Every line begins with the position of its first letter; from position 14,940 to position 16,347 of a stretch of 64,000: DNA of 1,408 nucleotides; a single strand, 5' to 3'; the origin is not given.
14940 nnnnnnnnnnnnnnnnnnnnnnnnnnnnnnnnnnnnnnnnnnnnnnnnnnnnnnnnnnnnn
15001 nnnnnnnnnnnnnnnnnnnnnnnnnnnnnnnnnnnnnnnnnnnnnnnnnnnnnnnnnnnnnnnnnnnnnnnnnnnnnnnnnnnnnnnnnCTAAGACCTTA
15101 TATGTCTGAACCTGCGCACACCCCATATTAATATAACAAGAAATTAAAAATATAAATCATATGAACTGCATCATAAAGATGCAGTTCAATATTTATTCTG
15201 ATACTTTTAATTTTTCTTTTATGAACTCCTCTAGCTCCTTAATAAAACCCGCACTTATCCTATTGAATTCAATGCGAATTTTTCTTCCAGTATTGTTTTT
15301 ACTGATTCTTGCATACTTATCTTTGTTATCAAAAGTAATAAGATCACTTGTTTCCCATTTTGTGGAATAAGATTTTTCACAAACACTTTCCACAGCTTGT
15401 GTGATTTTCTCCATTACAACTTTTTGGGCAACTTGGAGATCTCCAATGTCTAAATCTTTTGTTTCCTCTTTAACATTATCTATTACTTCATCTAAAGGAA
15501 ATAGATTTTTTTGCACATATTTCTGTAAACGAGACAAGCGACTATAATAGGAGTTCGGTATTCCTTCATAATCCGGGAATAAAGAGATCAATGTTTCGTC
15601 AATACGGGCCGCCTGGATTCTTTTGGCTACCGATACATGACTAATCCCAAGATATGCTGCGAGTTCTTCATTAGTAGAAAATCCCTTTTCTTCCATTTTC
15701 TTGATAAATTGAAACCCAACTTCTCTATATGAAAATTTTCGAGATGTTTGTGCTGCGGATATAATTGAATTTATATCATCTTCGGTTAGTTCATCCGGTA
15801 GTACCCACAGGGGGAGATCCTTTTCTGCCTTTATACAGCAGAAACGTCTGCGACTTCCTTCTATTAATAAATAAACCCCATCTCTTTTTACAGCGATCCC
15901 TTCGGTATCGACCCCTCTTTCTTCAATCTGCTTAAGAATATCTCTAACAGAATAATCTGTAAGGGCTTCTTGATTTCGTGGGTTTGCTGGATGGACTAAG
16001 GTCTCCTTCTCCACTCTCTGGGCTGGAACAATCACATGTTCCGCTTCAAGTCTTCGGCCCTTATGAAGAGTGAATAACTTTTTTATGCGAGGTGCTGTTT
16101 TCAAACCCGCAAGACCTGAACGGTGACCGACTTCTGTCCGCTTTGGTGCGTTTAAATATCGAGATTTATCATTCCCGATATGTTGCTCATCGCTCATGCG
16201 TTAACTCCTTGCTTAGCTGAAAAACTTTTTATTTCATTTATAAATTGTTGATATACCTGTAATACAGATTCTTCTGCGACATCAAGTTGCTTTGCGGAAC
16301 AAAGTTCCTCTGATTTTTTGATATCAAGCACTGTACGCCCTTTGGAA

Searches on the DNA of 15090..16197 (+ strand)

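Call 41: search_dna_similar(query=window:15090-15240:+, collection=plasmids, mode=distant, rows=spread, max_rows=40)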
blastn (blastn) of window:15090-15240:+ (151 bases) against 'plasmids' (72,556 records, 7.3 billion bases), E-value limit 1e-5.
Records with a match: 1124; places in all: 1128; records where one place covers at least 80% of the query: 1122.
Best place of each record, by identity: >=99% 1058; 95-99% 65; 80-90% 1.
By first word of the organism name: Escherichia 378; Salmonella 343; Enterobacter 269; Klebsiella 61; Citrobacter 37; Leclercia 11; Raoultella 8; Serratia 7; Shigella 2; Kluyvera 2; and 5 more.
By predicted mobility (MOB-suite, as given by PLSDB): conjugative 970; non-mobilizable 154.
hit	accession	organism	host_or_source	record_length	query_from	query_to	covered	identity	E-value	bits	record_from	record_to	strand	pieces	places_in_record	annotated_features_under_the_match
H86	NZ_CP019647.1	Salmonella enterica subsp. enterica serovar Typhimurium ...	Sus scrofa domesticus,pooled feces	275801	1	151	100%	100.0%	4e-71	273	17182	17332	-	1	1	ParB family protein | hypothetical protein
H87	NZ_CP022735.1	Escherichia coli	Homo sapiens,urine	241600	1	151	100%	100.0%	4e-71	273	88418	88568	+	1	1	ParB family protein | hypothetical protein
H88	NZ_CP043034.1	Escherichia coli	Homo sapiens,blood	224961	1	151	100%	100.0%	4e-71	273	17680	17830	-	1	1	ParB family protein | hypothetical protein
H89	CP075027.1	Salmonella enterica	animal,swine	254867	1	151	100%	100.0%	4e-71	273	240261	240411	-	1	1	ParB N-terminal domain-containing protein | hypothetical protein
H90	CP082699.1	Salmonella enterica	Chicken Wings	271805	1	151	100%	100.0%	4e-71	273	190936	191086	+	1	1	ParB N-terminal domain-containing protein | hypothetical protein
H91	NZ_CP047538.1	Salmonella enterica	feces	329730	1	151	100%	100.0%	4e-71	273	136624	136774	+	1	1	ParB family protein | hypothetical protein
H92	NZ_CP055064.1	Shigella dysenteriae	Shek Wu Hui WWTPs_2 WWTPs effluent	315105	1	151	100%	100.0%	4e-71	273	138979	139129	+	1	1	ParB family protein | hypothetical protein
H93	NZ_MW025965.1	Salmonella enterica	-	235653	1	151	100%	100.0%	4e-71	273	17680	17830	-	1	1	ParB family protein | hypothetical protein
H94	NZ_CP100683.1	Salmonella enterica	Homo sapiens,stool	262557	1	151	100%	100.0%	4e-71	273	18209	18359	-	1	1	ParB family protein | hypothetical protein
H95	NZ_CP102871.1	Klebsiella pneumoniae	animal,mixed culture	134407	1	151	100%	100.0%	4e-71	273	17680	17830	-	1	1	ParB family protein | hypothetical protein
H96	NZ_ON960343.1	Escherichia coli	-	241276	1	151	100%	100.0%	4e-71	273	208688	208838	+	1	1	ParB family protein | hypothetical protein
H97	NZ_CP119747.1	Escherichia coli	chicken,pure culture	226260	1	151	100%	100.0%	4e-71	273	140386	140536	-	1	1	ParB family protein | hypothetical protein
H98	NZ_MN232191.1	Escherichia coli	-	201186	1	151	100%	100.0%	4e-71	273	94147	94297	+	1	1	ParB family protein | hypothetical protein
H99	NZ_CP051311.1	Salmonella enterica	swine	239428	1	151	100%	100.0%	4e-71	273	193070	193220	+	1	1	hypothetical protein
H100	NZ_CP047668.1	Klebsiella aerogenes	chicken manure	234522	1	151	100%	100.0%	4e-71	273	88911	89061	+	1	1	ParB family protein | hypothetical protein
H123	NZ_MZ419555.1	Escherichia coli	-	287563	1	151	100%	98.7%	3e-66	257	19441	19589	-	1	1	hypothetical protein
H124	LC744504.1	Escherichia coli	-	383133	1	151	100%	98.0%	8e-67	260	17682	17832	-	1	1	peptide transporter | hypothetical protein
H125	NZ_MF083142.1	Citrobacter freundii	-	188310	53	151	66%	97.0%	5e-38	164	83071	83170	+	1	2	ParB family protein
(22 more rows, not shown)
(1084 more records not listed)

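Call 59: search_dna_similar(query=L003:6850-7200:+, collection=plasmids, mode=distant, rows=spread, max_rows=40)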
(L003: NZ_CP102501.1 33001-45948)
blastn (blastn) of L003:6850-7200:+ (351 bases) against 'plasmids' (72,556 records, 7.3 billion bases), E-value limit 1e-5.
Records with a match: 1074; places in all: 1075; records where one place covers at least 80% of the query: 62.
Best place of each record, by identity: >=99% 2; 95-99% 60; 80-90% 1; 60-80% 1011.
By first word of the organism name: Escherichia 473; Salmonella 366; Citrobacter 111; Klebsiella 69; Enterobacter 30; Leclercia 5; Shigella 4; Kluyvera 3; Raoultella 3; Serratia 3; and 5 more.
By predicted mobility (MOB-suite, as given by PLSDB): conjugative 847; non-mobilizable 170; mobilizable 57.
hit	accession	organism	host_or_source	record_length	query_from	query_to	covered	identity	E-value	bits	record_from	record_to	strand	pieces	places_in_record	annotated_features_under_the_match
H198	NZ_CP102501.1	Citrobacter youngae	Homo sapiens,Blood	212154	1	351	100%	100.0%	3e-179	634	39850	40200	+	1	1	ParB family protein | hypothetical protein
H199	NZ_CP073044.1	Citrobacter sp. MGH103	Homo sapiens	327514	1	351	100%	98.6%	3e-172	611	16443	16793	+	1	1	ParB family protein | hypothetical protein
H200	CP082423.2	Salmonella enterica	animal-swine-market swine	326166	1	351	100%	98.6%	3e-172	611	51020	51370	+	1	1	ParB family protein | hypothetical protein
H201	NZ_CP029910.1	Salmonella enterica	-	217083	1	194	55%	75.8%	8e-28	132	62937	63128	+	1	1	ParB family protein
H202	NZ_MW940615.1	Klebsiella sp.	-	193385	1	194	55%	75.8%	8e-28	132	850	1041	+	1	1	ParB family protein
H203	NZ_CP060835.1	Salmonella enterica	Homo sapiens,feces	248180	1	194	55%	75.8%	8e-28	132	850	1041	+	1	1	ParB family protein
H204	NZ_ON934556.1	Escherichia coli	-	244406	1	194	55%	75.8%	8e-28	132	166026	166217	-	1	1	ParB family protein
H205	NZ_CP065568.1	Salmonella enterica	Homo sapiens,stool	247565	1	194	55%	75.8%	8e-28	132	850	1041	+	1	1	ParB family protein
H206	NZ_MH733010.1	Klebsiella pneumoniae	-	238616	1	194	55%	75.8%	8e-28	132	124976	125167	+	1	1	ParB family protein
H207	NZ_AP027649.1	Escherichia coli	-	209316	1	194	55%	75.8%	8e-28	132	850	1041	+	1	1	ParB family protein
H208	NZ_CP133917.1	Escherichia coli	Homo sapiens,blood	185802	1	194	55%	75.8%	8e-28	132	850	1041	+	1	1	ParB family protein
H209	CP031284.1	Escherichia fergusonii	cloacal swabs,healthy broiler chicken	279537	16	159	41%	72.2%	1e-12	81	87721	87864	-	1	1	none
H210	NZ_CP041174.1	Salmonella enterica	human feces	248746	16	159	41%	72.2%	1e-12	81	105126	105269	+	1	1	ParB family protein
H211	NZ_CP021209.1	Escherichia coli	Homo sapiens,blood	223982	16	159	41%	72.2%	1e-12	81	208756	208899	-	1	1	ParB family protein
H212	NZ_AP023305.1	Salmonella enterica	Bos taurus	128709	16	159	41%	72.2%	1e-12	81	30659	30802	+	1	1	ParB family protein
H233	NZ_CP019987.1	Citrobacter werkmanii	Corrupt starch water,Industrial starch ...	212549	16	128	32%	76.1%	4e-13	83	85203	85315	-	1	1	ParB family protein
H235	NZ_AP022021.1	Klebsiella sp. WP3-S18-ESBL-05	-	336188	16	128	32%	75.2%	4e-12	79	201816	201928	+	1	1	ParB family protein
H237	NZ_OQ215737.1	Klebsiella pneumoniae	-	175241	16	92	22%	80.5%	6e-10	73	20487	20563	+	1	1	ParB family protein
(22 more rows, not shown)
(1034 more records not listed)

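Call 60: get_annotated_region(hit=H233, flank=6500)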
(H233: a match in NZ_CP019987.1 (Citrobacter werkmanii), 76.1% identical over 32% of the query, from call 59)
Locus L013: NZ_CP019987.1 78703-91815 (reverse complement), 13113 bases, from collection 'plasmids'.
description: Citrobacter werkmanii strain BF-6 plasmid unnamed, complete sequence
organism: Citrobacter werkmanii (NCBI taxid 67827)
taxonomy: Bacteria; Pseudomonadota; Gammaproteobacteria; Enterobacterales; Enterobacteriaceae; Citrobacter; Citrobacter werkmanii
host: -; source: Corrupt starch water,Industrial starch water; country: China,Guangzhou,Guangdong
typing (MOB-suite, as given by PLSDB): mobilizable; replicon Col(VCM04); relaxase MOBH
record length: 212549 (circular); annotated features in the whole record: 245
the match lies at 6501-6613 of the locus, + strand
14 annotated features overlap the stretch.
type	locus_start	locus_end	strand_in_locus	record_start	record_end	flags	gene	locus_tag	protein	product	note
CDS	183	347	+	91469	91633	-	-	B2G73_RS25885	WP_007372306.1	hypothetical protein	-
CDS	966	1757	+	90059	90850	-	-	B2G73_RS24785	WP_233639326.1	HNH endonuclease signature motif containing protein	-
CDS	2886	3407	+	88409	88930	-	-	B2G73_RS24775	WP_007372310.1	hypothetical protein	-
CDS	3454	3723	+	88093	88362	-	-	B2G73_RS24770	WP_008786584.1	hypothetical protein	-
CDS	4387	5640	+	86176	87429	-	-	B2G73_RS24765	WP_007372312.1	ParA family protein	-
CDS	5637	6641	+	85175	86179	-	-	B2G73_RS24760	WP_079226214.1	ParB family protein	-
CDS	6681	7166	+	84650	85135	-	-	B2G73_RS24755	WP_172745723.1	hypothetical protein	-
CDS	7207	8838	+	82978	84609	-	-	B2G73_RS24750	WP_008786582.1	ATP-binding protein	-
CDS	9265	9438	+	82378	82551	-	-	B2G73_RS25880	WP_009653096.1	hypothetical protein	-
CDS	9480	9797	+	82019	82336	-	-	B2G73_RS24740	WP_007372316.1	hypothetical protein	-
CDS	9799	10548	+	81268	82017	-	-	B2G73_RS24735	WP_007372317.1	hypothetical protein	-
CDS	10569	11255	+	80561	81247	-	-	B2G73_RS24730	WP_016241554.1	hypothetical protein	-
CDS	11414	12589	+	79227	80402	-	-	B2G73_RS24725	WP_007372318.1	ParB/RepB/Spo0J family partition protein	-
CDS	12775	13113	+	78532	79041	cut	-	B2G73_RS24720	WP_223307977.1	hypothetical protein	-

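Call 61: get_annotated_region(hit=H235, flank=6500)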
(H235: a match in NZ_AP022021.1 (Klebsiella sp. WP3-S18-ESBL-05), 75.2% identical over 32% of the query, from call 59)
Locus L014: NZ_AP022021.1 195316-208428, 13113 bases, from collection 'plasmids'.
description: Klebsiella sp. WP3-S18-ESBL-05 plasmid pWP3-S18-ESBL-05_1, complete sequence
organism: Klebsiella sp. WP3-S18-ESBL-05 (NCBI taxid 2675711)
taxonomy: Bacteria; Pseudomonadota; Gammaproteobacteria; Enterobacterales; Enterobacteriaceae; Klebsiella; Klebsiella sp. WP3-S18-ESBL-05
host: -; source: -; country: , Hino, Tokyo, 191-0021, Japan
typing (MOB-suite, as given by PLSDB): conjugative; replicon Col(VCM04); relaxase MOBH; mating-pair formation MPF_T
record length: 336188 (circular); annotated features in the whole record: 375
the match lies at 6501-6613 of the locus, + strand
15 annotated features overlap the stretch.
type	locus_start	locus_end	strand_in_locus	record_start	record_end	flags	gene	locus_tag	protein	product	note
CDS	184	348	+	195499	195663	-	-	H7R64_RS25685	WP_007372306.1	hypothetical protein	-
CDS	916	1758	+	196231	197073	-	-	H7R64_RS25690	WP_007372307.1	HNH endonuclease signature motif containing protein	-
CDS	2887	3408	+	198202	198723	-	-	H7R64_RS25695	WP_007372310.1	hypothetical protein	-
CDS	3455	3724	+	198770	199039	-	-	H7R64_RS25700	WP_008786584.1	hypothetical protein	-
CDS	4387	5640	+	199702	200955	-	-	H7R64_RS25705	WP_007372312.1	ParA family protein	-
CDS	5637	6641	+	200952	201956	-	-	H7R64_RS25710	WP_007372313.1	ParB family protein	-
CDS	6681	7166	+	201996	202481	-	-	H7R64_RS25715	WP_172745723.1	hypothetical protein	-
CDS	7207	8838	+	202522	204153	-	-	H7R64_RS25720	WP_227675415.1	ATP-binding protein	-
CDS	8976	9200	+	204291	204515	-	-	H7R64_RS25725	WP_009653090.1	hypothetical protein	-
CDS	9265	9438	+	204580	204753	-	-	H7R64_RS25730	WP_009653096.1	hypothetical protein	-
CDS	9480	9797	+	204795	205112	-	-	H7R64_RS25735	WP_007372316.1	hypothetical protein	-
CDS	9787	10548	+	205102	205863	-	-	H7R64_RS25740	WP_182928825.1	hypothetical protein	-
CDS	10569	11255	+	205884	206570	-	-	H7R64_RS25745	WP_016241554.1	hypothetical protein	-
CDS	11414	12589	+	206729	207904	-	-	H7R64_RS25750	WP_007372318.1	ParB/RepB/Spo0J family partition protein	-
CDS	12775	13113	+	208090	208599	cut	-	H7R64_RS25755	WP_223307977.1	hypothetical protein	-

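Call 62: get_annotated_region(hit=H237, flank=6500)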
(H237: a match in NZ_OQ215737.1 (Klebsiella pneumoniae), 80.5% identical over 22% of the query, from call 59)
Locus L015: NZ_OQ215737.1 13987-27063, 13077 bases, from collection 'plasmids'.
description: Klebsiella pneumoniae subsp. pneumoniae strain 9814 plasmid pEGY_KP9814_MCR1, complete sequence
organism: Klebsiella pneumoniae (NCBI taxid 72407)
taxonomy: Bacteria; Pseudomonadota; Gammaproteobacteria; Enterobacterales; Enterobacteriaceae; Klebsiella; Klebsiella pneumoniae
host: -; source: -; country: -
typing (MOB-suite, as given by PLSDB): non-mobilizable; replicon IncHI2A,rep_cluster_1088; mating-pair formation MPF_F
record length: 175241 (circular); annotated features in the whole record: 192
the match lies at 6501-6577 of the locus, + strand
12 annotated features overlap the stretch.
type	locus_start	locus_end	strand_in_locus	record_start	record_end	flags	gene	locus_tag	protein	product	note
CDS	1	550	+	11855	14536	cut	-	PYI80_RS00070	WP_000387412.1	TraC family protein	-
CDS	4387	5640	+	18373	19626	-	-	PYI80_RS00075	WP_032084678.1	ParA family protein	-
CDS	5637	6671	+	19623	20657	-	-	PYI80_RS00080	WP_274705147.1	ParB family protein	-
CDS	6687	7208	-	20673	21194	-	-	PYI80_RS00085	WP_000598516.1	hypothetical protein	-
CDS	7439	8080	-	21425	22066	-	-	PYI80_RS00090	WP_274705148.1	hypothetical protein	-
CDS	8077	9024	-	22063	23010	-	-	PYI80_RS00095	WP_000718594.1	metallophosphoesterase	-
CDS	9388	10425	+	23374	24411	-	parM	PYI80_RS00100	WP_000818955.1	plasmid segregation protein ParM domain-containing protein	-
CDS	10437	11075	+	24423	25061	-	-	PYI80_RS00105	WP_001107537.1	hypothetical protein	-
CDS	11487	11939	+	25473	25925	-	hdtA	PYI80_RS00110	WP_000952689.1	H transfer determinant A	-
CDS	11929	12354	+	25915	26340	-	-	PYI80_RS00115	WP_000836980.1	hypothetical protein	-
CDS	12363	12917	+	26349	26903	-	-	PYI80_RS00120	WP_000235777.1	hypothetical protein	-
CDS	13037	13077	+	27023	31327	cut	rsp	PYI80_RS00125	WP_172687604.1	IncHI-type conjugal transfer protein RSP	-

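Call 73: get_annotated_region(hit=H123, flank=100)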
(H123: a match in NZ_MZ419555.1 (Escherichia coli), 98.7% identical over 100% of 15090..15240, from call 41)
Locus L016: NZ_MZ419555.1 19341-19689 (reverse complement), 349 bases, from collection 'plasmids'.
description: Escherichia coli strain 2104-46 plasmid p2104-46_2017, complete sequence
organism: Escherichia coli (NCBI taxid 562)
taxonomy: Bacteria; Pseudomonadota; Gammaproteobacteria; Enterobacterales; Enterobacteriaceae; Escherichia; Escherichia coli
host: -; source: -; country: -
typing (MOB-suite, as given by PLSDB): conjugative; replicon IncHI2A,IncQ1,rep_cluster_1088; relaxase MOBH; mating-pair formation MPF_F
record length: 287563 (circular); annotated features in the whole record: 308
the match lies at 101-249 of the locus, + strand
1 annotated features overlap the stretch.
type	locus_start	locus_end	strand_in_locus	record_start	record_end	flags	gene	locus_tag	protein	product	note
CDS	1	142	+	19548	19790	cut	-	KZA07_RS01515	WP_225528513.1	hypothetical protein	-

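Call 74: get_annotated_region(hit=H124, flank=100)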
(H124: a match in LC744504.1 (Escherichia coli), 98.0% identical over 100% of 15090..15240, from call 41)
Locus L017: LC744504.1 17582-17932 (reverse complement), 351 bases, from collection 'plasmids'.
description: Escherichia coli MyNCGM606 plasmid pMyNCGM606 DNA, complete sequence
organism: Escherichia coli (NCBI taxid 562)
taxonomy: Bacteria; Pseudomonadota; Gammaproteobacteria; Enterobacterales; Enterobacteriaceae; Escherichia; Escherichia coli
host: -; source: -; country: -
typing (MOB-suite, as given by PLSDB): conjugative; replicon IncHI2A,rep_cluster_1088; relaxase MOBH,MOBP; mating-pair formation MPF_F
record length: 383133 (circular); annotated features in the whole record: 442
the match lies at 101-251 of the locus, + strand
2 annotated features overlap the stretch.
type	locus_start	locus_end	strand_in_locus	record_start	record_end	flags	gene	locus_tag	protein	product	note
CDS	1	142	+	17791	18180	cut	-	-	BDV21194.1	hypothetical protein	-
CDS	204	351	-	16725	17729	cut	-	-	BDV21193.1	peptide transporter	-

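Call 75: get_annotated_region(hit=H125, flank=300)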
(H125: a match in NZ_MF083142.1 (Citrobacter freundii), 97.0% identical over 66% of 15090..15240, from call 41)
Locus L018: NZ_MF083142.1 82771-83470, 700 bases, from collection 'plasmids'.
description: Citrobacter freundii strain D36-1 plasmid pD36-1, complete sequence
organism: Citrobacter freundii (NCBI taxid 546)
taxonomy: Bacteria; Pseudomonadota; Gammaproteobacteria; Enterobacterales; Enterobacteriaceae; Citrobacter; Citrobacter freundii
host: -; source: -; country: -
typing (MOB-suite, as given by PLSDB): conjugative; replicon IncHI2A,rep_cluster_1088; relaxase MOBH; mating-pair formation MPF_F
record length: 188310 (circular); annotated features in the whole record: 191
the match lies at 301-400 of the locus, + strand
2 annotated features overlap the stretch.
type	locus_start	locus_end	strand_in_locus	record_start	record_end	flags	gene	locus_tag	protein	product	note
CDS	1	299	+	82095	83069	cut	-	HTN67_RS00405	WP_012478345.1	IS30-like element ISApl1 family transposase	-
CDS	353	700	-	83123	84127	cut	-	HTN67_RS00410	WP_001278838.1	ParB family protein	-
